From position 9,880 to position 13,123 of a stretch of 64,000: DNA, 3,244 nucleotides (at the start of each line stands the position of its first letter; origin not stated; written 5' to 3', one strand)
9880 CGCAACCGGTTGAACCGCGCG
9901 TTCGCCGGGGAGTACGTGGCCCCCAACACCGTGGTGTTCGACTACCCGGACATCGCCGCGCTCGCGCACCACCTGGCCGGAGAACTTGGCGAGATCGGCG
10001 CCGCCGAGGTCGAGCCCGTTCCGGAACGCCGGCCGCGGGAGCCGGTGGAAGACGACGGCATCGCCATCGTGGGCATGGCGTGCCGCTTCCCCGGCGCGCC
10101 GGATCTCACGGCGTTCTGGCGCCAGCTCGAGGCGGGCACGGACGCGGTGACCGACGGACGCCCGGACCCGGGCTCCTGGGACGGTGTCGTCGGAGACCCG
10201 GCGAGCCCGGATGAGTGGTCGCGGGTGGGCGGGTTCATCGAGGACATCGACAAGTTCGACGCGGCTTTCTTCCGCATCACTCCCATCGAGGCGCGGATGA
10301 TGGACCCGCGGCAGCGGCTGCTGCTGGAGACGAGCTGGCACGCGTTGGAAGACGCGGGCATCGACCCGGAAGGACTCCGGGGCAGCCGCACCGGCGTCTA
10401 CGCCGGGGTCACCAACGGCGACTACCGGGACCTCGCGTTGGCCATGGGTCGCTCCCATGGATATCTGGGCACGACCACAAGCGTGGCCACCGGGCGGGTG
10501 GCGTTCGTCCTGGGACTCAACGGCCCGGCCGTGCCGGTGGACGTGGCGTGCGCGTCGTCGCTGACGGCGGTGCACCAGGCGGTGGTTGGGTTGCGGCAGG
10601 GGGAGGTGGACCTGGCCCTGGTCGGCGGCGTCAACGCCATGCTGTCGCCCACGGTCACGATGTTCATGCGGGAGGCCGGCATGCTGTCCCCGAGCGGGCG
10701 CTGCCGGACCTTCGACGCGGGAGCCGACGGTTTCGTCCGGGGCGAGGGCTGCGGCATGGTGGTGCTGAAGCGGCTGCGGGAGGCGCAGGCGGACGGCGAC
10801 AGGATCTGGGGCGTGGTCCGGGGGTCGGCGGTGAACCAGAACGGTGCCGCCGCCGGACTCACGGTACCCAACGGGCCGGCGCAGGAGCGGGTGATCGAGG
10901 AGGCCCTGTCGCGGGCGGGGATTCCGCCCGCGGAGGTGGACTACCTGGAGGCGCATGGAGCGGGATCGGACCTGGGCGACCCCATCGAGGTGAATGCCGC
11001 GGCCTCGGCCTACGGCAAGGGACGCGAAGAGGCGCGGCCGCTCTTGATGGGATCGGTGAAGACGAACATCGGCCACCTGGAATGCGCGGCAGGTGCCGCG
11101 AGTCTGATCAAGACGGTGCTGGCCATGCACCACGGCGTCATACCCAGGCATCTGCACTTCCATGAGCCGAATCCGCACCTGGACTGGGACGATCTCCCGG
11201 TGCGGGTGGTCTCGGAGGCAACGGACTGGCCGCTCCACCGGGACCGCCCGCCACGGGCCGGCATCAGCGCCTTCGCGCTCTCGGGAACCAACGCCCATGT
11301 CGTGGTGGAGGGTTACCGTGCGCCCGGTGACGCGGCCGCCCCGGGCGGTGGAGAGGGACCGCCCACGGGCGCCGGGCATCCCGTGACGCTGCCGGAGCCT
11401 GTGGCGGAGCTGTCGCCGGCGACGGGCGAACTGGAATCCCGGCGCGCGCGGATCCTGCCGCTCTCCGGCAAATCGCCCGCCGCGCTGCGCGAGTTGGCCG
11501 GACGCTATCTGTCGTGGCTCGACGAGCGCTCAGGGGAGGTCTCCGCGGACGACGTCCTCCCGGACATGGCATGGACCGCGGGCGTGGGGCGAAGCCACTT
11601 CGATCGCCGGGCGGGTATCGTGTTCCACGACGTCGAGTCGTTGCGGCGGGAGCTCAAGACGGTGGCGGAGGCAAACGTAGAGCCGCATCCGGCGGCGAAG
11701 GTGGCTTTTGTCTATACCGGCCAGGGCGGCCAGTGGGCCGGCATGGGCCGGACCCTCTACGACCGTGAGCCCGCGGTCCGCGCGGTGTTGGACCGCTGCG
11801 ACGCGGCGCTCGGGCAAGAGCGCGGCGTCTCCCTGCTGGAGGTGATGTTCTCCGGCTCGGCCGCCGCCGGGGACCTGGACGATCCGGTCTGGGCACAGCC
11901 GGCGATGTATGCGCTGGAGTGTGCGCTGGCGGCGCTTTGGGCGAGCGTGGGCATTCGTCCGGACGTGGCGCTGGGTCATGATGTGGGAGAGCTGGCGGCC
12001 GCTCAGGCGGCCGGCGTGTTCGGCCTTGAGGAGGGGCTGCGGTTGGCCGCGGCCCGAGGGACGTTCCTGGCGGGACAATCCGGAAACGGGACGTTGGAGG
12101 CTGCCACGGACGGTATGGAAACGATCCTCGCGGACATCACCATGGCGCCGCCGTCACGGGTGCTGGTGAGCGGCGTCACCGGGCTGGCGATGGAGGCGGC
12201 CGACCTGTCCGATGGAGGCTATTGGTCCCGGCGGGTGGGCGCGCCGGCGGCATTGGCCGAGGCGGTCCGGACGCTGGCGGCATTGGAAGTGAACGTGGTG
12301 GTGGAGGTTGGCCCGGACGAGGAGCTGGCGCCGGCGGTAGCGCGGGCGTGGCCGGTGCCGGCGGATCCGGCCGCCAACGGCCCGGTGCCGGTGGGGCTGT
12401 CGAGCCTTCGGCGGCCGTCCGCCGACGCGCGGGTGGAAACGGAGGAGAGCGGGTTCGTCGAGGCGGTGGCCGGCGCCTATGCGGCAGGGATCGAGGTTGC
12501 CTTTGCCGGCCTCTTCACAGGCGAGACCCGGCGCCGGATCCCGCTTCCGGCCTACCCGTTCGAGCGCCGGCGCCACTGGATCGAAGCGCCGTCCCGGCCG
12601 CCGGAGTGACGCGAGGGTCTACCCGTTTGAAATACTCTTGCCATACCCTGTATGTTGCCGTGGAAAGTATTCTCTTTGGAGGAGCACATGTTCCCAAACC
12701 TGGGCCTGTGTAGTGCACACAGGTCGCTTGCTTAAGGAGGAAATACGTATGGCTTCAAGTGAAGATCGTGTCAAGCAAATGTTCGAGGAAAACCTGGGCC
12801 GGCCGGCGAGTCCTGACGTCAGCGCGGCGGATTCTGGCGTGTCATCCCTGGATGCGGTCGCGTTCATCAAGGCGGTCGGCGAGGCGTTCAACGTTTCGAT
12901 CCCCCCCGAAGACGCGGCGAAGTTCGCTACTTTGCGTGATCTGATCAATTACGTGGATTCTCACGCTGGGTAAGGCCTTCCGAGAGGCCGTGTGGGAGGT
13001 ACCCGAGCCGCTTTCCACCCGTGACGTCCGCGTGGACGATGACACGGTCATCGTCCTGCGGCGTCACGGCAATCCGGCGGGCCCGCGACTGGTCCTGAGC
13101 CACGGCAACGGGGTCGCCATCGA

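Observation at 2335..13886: Compact PKS with a split second module: KS-AT-DH-cMT-ER-KR-ACP-KS-AT0 plus free ACP plus alpha/beta-hydrolase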

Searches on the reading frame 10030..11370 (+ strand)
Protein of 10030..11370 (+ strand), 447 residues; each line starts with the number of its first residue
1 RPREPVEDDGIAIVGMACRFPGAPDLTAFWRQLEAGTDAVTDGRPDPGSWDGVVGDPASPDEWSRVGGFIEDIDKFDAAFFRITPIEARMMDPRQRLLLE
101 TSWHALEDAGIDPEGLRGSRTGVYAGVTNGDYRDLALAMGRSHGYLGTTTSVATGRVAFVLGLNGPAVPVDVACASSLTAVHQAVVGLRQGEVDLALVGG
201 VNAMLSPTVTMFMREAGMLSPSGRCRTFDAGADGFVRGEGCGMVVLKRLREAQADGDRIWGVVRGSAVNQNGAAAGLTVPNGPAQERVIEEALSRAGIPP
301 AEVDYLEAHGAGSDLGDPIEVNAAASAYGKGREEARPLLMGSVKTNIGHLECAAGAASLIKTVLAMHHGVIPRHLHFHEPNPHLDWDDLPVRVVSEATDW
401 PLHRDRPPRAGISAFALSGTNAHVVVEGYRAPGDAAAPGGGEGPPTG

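Call 48: search_solved_structures(query=window:10030-11370:+, max_evalue=1e-60)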
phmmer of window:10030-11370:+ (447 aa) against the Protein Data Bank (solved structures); distinct sequences matched with E-value up to 1e-60: 72 (the best 60 are shown).
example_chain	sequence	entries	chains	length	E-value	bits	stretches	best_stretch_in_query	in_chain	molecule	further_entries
7zma_A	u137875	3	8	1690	5.5e-192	642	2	11-430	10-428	Putative polyketide synthase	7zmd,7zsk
4mz0_A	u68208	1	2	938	2.2e-134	452.1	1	8-434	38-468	CurL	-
2hg4_A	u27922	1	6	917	5.3e-123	414.6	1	9-444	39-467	6-Deoxyerythronolide B Synthase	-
7s6c_A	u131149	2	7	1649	1.1e-119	403.6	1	6-428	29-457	6-deoxyerythronolide-B synthase EryA2, modules 3 and 4, Lsd14 Polyketide synthase fusion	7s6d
7s6b_A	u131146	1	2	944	1.9e-119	402.9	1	6-428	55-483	Polyketide synthase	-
11sz_A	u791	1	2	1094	2e-117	396.2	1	6-438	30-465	6-deoxyerythronolide-B synthase, Erythronolide synthase EryA2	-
7uwr_A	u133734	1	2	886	1.2e-116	393.6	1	11-433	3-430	Narbonolide/10-deoxymethynolide synthase PikA1, modules 1 and 2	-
6c9u_A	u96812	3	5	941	1.4e-115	390.1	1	6-428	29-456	6-deoxyerythronolide-B synthase EryA2, modules 3 and 4 | EryAII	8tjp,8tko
9pat_A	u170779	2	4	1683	2.1e-115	389.5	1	6-438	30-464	6-deoxyerythronolide-B synthase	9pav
9pat_C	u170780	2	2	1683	2.1e-115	389.5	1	6-438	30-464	6-deoxyerythronolide-B synthase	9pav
9pc6_A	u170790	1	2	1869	2.6e-115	389.2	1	6-438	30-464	6-deoxyerythronolide-B synthase,RifR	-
7m7e_B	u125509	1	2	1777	2.7e-115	389.2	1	6-428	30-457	6-deoxyerythronolide-B synthase EryA2, modules 3 and 4,EryAI,6-deoxyerythronolide-B syntha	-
2qo3_A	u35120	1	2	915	2.8e-115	389.1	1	6-428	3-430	EryAII Erythromycin polyketide synthase modules 3 and 4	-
8tpw_A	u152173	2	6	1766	5.2e-115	388.3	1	6-428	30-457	EryAII,EryAII,EryAII,EryAII,6-deoxyerythronolide-B synthase EryA3, modules 5 and 6 | EryAII,EryAII,EryAII,6-deoxyerythronolide-B synthase EryA3, modules 5 and 6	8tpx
7m7i_B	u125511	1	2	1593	3.8e-114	385.4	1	6-428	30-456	EryAI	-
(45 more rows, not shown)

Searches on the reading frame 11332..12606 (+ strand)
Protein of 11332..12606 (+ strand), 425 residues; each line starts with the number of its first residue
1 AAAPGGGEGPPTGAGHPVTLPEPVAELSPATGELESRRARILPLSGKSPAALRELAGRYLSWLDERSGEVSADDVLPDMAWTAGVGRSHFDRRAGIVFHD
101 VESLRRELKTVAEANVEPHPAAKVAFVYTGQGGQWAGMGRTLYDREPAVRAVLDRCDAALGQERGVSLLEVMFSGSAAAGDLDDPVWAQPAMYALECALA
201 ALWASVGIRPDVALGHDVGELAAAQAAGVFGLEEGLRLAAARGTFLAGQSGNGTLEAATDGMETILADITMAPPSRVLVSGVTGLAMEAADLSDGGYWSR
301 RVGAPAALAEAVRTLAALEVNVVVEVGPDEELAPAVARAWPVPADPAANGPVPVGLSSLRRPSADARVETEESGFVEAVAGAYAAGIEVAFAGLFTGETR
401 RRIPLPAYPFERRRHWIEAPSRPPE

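Call 20: find_homologous_proteins(query=window:11332-12606:+, max_evalue=1e-10)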
Query window:11332-12606:+ (425 aa): 416 proteins with E <= 1e-10 among 8000 candidates; the best 120 are listed.
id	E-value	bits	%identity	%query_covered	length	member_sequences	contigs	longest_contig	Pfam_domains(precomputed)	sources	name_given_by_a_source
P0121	1.7e-265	899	98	100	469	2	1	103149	PF22336.3,PF22621.3,PF16197.12,PF00698.27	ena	-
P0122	2.2e-144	500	61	98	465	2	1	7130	PF22336.3,PF22621.3,PF16197.12,PF00698.27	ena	-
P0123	3.1e-131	457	57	96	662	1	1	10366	PF22336.3,PF00109.33,PF22621.3,PF02801.29,PF16197.12,PF00698.27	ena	-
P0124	2.4e-130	454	56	94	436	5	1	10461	PF22336.3,PF22621.3,PF00698.27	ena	-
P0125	5.4e-130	453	55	98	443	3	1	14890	PF22336.3,PF22621.3,PF16197.12,PF00698.27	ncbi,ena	-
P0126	1.2e-129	451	59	98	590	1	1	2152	PF22336.3,PF22621.3,PF02801.29,PF16197.12,PF00698.27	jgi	-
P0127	1.0e-127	445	56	94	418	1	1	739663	PF22336.3,PF22621.3,PF00698.27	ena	-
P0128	1.1e-127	445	57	94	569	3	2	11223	PF22336.3,PF22621.3,PF02801.29,PF16197.12,PF00698.27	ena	-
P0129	1.8e-126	441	55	94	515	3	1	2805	PF22336.3,PF22621.3,PF16197.12,PF00698.27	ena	-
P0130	2.8e-126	440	55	96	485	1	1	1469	PF22336.3,PF22621.3,PF16197.12,PF00698.27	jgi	-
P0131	1.9e-125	438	57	98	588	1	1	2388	PF22336.3,PF22621.3,PF02801.29,PF16197.12,PF00698.27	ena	-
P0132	6.1e-125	436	55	92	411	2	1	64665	PF22336.3,PF22621.3,PF00698.27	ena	-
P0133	2.4e-123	431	58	97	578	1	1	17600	PF22336.3,PF22621.3,PF02801.29,PF16197.12,PF00698.27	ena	-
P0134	5.6e-123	429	55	94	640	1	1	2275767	PF22336.3,PF00109.33,PF22621.3,PF02801.29,PF16197.12,PF00698.27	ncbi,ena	-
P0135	6.0e-123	429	56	97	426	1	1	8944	PF22336.3,PF22621.3,PF00698.27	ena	-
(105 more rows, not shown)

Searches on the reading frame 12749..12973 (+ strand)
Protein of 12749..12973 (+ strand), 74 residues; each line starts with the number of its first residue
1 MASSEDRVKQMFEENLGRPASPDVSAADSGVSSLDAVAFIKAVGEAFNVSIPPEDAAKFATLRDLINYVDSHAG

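Call 5: search_protein_families(library=pfam, proteins=[window:12749-12973:+], max_evalue=0.01)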
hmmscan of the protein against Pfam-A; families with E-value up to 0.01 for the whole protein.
window:12749-12973:+ (74 aa): 2 families
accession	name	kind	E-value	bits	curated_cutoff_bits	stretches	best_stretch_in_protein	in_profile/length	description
PF00550.31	PP-binding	-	3e-12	47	20.8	1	6-69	1-67/67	Phosphopantetheine attachment site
PF14573.12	PP-binding_2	-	0.00026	21.6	32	1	32-71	47-86/96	Acyl-carrier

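Call 44: search_protein_families(library=ncbifam, proteins=[window:12749-12973:+], max_evalue=0.001)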
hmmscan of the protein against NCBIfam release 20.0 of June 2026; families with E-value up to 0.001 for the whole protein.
window:12749-12973:+ (74 aa): 7 families
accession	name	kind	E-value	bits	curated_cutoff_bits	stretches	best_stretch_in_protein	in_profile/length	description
NF002149.0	PRK00982.1-3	equivalog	2.7e-10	40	106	1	1-73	1-77/78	acyl carrier protein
NF002148.0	PRK00982.1-2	subfamily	8.9e-10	38.3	71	1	4-72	5-77/79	acyl carrier protein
TIGR00517.1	acyl_carrier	equivalog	1.2e-09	37.9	70.45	1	5-72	5-76/77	acyl carrier protein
NF002151.0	PRK00982.1-5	equivalog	3.3e-09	36.7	92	1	1-73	1-77/78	acyl carrier protein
NF002150.0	PRK00982.1-4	subfamily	1.5e-08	34.7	66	1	28-73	34-79/80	acyl carrier protein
NF009104.0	PRK12449.1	equivalog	5.4e-07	29.5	70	1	28-71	34-77/80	acyl carrier protein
NF002147.0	PRK00982.1-1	equivalog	2.8e-05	23.8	84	1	28-72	36-80/83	acyl carrier protein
